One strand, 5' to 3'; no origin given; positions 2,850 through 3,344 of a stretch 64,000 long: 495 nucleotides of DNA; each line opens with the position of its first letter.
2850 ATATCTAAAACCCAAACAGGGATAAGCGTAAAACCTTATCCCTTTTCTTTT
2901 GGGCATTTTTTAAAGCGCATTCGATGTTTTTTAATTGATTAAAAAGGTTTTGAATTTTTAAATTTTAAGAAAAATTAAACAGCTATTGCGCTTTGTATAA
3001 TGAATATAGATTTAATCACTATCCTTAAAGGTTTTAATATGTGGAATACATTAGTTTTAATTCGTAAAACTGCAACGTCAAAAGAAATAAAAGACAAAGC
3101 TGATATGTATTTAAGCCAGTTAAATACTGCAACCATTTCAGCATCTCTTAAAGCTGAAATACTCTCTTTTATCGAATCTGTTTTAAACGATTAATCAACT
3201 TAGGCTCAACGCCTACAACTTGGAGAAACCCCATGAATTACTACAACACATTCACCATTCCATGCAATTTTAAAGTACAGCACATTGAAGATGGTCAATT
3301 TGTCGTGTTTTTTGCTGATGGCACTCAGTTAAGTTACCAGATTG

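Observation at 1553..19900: A 35-bp near-palindromic intergenic element repeated 7 times across an island of small unknown genes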

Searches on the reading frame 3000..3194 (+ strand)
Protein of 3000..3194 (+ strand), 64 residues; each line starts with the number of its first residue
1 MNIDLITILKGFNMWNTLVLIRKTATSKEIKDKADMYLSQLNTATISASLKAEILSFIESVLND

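Call 32: search_protein_families(library=pfam, proteins=[window:3000-3194:+], max_evalue=0.01)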
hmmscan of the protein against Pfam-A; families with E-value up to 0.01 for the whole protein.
window:3000-3194:+ (64 aa): 0 families

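Call 42: search_protein_families(library=phrogs, proteins=[window:3000-3194:+], max_evalue=0.01)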
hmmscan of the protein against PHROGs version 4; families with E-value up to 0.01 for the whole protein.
window:3000-3194:+ (64 aa): 0 families
